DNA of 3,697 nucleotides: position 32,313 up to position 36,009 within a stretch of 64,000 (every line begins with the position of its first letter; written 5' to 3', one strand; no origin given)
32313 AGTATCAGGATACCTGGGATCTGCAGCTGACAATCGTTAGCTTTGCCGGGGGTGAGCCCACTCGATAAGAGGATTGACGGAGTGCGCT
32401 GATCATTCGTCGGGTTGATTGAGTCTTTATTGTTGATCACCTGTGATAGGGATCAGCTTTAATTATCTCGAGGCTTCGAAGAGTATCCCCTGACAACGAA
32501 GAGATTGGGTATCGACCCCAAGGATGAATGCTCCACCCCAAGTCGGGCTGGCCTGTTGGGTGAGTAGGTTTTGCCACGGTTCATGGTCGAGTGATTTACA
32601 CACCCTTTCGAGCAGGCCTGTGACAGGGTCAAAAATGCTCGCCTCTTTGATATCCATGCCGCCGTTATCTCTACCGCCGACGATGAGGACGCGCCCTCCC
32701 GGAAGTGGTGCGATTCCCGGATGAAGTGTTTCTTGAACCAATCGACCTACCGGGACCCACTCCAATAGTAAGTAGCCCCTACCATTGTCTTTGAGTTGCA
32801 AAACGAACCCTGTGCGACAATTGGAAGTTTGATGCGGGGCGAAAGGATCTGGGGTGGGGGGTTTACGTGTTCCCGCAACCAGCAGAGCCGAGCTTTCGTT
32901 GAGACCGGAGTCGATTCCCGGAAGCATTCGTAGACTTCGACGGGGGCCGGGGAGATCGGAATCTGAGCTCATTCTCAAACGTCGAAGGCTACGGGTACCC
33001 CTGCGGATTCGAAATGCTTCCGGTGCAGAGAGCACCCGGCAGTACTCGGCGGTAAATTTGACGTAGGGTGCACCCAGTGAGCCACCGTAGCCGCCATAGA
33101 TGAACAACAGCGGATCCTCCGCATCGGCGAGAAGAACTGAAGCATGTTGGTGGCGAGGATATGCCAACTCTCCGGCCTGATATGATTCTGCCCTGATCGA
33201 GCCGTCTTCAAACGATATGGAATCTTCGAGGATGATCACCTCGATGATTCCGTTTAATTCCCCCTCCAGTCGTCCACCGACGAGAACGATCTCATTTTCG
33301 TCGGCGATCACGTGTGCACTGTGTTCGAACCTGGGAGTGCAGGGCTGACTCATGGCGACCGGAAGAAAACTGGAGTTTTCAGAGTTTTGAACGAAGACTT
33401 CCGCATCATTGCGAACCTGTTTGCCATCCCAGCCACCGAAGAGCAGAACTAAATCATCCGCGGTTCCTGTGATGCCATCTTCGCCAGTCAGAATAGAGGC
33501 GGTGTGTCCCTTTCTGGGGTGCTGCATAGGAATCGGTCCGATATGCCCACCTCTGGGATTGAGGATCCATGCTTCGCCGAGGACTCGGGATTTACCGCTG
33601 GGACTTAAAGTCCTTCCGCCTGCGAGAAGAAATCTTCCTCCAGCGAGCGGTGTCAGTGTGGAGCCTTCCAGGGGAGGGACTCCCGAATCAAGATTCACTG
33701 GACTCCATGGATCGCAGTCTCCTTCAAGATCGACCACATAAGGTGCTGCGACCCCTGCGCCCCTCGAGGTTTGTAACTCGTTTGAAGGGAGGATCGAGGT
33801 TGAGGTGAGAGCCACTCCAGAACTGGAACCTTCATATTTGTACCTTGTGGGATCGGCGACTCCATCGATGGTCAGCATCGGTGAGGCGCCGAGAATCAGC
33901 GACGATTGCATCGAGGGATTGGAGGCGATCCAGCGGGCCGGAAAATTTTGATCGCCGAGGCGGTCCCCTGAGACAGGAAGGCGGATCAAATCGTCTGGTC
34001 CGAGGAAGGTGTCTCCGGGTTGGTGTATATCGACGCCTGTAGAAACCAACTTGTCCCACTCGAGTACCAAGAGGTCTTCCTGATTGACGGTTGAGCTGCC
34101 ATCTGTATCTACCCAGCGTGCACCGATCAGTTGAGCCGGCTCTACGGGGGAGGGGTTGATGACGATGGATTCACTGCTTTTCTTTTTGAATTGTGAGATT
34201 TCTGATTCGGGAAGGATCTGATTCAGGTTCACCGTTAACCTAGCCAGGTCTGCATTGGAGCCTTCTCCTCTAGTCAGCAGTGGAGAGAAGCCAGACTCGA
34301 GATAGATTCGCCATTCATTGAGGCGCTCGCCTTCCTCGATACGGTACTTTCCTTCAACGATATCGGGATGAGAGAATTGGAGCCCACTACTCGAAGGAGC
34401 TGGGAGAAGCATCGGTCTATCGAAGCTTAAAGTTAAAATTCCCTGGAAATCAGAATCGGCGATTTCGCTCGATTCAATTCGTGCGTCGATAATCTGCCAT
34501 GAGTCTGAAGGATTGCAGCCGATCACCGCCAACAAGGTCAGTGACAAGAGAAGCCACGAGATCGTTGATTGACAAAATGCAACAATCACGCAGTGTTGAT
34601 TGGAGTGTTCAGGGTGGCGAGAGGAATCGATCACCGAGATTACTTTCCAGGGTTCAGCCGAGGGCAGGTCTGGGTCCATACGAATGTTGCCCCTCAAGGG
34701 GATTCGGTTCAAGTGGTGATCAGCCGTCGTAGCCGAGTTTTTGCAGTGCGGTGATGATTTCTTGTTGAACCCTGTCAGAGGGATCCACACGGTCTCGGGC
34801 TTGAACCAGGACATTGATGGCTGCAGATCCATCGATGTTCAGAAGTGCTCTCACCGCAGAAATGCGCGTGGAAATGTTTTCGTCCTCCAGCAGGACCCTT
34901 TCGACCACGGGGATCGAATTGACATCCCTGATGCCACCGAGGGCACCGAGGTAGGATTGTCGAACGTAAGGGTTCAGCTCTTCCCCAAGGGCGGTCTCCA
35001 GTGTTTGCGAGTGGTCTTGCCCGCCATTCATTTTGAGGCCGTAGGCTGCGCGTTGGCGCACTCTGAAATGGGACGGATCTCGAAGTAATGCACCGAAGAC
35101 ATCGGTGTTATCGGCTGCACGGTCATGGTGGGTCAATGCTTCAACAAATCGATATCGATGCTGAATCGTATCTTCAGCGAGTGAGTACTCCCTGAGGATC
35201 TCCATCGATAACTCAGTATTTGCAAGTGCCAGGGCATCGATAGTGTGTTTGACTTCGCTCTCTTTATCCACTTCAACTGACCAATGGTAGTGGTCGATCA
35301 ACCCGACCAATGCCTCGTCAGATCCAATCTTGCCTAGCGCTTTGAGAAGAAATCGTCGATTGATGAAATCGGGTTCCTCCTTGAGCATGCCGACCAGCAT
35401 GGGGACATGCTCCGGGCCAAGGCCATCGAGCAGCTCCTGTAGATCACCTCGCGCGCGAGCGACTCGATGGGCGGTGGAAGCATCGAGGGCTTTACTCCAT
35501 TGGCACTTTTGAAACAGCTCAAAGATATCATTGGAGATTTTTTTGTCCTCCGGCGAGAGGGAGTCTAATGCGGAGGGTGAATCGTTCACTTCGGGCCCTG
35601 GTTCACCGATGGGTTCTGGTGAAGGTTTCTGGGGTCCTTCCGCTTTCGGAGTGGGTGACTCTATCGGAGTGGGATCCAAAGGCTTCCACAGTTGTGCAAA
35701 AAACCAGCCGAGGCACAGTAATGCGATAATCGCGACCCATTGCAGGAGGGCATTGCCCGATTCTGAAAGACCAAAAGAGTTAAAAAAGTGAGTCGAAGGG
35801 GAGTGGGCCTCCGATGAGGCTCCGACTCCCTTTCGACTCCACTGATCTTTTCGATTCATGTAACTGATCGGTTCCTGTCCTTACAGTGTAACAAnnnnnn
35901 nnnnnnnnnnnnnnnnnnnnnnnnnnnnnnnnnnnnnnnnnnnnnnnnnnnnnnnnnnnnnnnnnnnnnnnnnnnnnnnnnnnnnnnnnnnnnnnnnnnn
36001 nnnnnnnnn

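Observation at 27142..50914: Sigma54- and Ser/Thr-kinase-linked T2SS-like locus, split in two by a Kelch-HEAT-Kelch lipoprotein module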

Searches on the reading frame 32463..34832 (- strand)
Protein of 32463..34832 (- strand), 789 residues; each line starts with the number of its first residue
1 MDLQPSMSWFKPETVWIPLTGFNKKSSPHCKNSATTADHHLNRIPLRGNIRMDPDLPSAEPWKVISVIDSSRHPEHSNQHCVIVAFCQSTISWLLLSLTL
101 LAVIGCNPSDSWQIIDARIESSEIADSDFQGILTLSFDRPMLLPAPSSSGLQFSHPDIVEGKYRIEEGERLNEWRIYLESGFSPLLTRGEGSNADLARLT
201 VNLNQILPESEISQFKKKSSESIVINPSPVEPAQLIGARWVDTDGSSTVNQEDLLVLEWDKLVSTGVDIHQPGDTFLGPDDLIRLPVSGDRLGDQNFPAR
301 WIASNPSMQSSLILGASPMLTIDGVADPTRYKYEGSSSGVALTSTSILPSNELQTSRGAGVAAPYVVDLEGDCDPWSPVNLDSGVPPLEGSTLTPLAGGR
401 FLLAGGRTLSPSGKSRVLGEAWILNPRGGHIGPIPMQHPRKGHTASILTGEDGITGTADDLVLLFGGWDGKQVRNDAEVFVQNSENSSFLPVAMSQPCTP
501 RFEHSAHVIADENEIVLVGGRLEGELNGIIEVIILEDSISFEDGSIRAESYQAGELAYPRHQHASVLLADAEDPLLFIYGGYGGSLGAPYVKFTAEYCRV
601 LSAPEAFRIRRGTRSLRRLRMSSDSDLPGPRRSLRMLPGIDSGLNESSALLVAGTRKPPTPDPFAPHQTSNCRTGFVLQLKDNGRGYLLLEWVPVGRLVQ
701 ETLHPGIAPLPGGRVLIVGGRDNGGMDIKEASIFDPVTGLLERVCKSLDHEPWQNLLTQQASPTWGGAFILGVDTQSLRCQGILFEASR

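Call 3: search_protein_families(library=pfam, proteins=[window:32463-34832:-], max_evalue=0.01)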
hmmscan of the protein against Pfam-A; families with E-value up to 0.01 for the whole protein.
window:32463-34832:- (789 aa): 6 families
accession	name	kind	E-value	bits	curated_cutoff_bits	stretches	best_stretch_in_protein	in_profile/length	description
PF13418.12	Kelch_4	-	1.9e-10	40.9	21.6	0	500-521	1-21/49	Galactose oxidase, central domain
PF24681.1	Kelch_KLHDC2_KLHL20_DRC7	-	2.7e-09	37.1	50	1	459-584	8-124/221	KLHDC2/KLHL20/DRC7 Kelch-repeats domain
PF13964.12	Kelch_6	-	2.9e-06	27.5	25.3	0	709-743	8-42/50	Kelch motif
PF01344.31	Kelch_1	-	3.1e-05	23.8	20.1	0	457-480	9-32/46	Kelch motif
PF24981.1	Beta-prop_ATRN-LZTR1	-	0.00093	19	50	1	460-583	50-169/289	Attractin/LZTR1 beta-propeller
PF07646.21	Kelch_2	-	0.0017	18.7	21.3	0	709-743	8-43/48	Kelch motif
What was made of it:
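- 32463..34679 (-): Kelch2 lipoprotein (738 aa as called): an N-terminal domain of about 350 aa with no known family, then a Kelch propeller. Kelch families at residues 457-743 of the long ORF (call 3).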

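Call 9: search_protein_families(library=ncbifam, proteins=[window:32463-34832:-], max_evalue=0.01)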
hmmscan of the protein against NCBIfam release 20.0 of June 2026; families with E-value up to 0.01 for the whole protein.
window:32463-34832:- (789 aa): 0 families

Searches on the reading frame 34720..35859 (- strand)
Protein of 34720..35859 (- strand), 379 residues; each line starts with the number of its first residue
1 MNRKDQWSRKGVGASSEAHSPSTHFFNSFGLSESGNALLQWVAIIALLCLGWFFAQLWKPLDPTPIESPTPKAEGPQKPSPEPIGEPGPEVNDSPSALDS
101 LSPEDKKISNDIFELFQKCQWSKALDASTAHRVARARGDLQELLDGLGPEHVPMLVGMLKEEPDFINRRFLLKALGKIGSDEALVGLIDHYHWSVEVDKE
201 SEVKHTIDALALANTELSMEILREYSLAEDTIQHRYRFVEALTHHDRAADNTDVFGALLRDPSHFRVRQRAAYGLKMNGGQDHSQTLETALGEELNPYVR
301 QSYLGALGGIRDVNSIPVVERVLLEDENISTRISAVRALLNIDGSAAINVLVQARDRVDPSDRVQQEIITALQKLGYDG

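Call 3: search_protein_families(library=pfam, proteins=[window:34720-35859:-], max_evalue=0.01)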
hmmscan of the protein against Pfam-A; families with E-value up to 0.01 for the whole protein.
window:34720-35859:- (379 aa): 4 families
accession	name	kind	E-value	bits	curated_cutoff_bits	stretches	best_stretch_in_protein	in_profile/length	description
PF13646.12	HEAT_2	-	7.6e-22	77.9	27.7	3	294-373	11-88/88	HEAT repeats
PF03130.22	HEAT_PBS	-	3.7e-05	24.3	20.9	0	168-188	2-22/27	PBS lyase HEAT-like repeat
PF13513.12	HEAT_EZ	-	0.0035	18.3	27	0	252-275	30-52/55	HEAT-like repeat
PF02985.28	HEAT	-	0.004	17.7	23.5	0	317-341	3-26/31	HEAT repeat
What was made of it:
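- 34720..35859 (-): HEAT-repeat protein with an N-terminal TM anchor and a Pro-rich linker. A periplasmic solenoid is predicted. HEAT_2 77.9 bits (call 3).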

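Call 9: search_protein_families(library=ncbifam, proteins=[window:34720-35859:-], max_evalue=0.01)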
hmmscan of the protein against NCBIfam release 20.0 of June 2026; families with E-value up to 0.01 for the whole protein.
window:34720-35859:- (379 aa): 2 families
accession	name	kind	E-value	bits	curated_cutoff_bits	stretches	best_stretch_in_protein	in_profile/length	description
NF045915.1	PhycobilmeDegNblB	equivalog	5e-07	29.5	300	1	299-376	115-189/214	phycobilisome degradation protein NblB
NF010374.0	PRK13800.1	equivalog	0.00053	18.4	1196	1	205-369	612-764/898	fumarate reductase/succinate dehydrogenase flavoprotein subunit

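Call 11: find_encoding_contigs(protein=window:34720-35859:-, flank=10000, max_places=6)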
Protein window:34720-35859:- (379 aa): 9 contigs read that carry it; 6 places shown.
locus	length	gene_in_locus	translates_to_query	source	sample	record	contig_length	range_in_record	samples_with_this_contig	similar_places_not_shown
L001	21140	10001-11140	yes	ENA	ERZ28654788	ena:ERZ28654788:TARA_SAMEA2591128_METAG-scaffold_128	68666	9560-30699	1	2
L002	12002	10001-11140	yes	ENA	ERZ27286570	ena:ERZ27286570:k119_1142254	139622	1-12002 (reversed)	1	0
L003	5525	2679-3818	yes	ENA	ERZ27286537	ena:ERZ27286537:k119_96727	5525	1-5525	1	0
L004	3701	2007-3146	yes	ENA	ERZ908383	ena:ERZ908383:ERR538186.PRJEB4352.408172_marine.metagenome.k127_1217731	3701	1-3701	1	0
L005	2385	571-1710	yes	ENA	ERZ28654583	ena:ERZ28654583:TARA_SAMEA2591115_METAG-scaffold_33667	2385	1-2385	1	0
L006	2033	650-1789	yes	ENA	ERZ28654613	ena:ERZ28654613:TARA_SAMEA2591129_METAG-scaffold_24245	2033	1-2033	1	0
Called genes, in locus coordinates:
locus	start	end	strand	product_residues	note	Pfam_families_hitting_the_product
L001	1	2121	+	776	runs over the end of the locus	PF03958:Secretin_N, PF00263:Secretin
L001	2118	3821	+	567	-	PF05157:MshEN, PF00437:T2SSE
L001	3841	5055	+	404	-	PF28597:T2SSF_N, PF00482:T2SSF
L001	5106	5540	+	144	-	PF07963:N_methyl, PF08334:T2SSG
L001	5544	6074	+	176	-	PF07963:N_methyl (weak)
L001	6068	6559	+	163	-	-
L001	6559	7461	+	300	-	PF07963:N_methyl (weak)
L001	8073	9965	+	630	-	PF07250:Glyoxal_oxid_N (faint), PF13415:Beta-prop_FBX42 (faint), PF24981:Beta-prop_ATRN-LZTR1 (faint), PF01344:Kelch_1 (faint), PF13418:Beta-prop_TYW4 (weak)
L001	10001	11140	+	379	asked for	PF13646:HEAT_2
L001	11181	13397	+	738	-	PF13415:Beta-prop_FBX42 (weak), PF24681:Kelch_KLHDC2_KLHL20_DRC7 (weak), PF01344:Kelch_1 (faint), PF13415:Beta-prop_FBX42 (weak)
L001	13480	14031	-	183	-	-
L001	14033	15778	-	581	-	PF11104:PilM_2 (weak)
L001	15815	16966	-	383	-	-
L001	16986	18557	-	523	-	-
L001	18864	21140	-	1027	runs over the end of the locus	PF00873:ACR_tran, PF03176:MMPL (weak)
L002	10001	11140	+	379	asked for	PF13646:HEAT_2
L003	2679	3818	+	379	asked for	PF13646:HEAT_2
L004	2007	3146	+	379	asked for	PF13646:HEAT_2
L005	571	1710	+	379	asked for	PF13646:HEAT_2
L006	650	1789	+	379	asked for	PF13646:HEAT_2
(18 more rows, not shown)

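Call 58: search_solved_structures(query=A4, max_evalue=0.1)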
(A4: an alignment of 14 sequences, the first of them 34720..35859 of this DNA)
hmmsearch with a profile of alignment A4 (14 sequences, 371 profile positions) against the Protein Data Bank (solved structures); distinct sequences matched with E-value up to 0.1: 27.
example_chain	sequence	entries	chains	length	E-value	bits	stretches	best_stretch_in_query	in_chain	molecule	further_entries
9sah_A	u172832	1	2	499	3e-57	197.8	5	237-368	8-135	E4-NB2 synthetic fusion protein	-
6ft5_A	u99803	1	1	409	1.2e-49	172.9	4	245-350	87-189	alphaRep A3_A3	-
6fsq_A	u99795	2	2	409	2.5e-48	168.4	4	243-359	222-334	alphaRep A3_bGFPD | A3_bGFPD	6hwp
4xl5_C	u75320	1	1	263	1.6e-46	162.5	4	237-351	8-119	bGFP-A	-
4zv6_A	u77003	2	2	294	1.7e-43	152.5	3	237-358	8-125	AlphaRep-7 | alpha-Rep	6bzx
8aw4_A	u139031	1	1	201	2.1e-31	112.8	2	237-350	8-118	ALPHAREP bB-E3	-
3ltj_A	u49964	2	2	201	6.4e-29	104.6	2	237-350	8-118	AlphaRep-4 | bA3-2: binder of A3 protein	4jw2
6gwc_C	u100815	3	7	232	1.8e-27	99.8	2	237-351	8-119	iE5 ALPHAREP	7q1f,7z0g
7p0h_A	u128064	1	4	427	2.7e-27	99.2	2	252-350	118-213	Helicobacter pylori ComF fused to an artificial alphaREP crystallization helper (named B2)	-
6gx7_E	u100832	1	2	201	3.1e-27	99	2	237-362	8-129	iiiA5 ALPHAREP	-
3ltm_A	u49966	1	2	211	6.9e-27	97.9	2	245-350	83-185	Alpha-Rep4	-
9t1m_A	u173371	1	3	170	3.1e-25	92.5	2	237-351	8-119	Alpha Rep E4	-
4xvp_D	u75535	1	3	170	1.2e-24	90.6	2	237-351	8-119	BGFP-C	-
8aw4_B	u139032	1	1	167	3.9e-23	85.5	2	237-352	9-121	ALPHAREP bGFPD-YY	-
9rhz_A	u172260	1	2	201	1.8e-22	83.3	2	237-351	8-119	ALPHAREP bE5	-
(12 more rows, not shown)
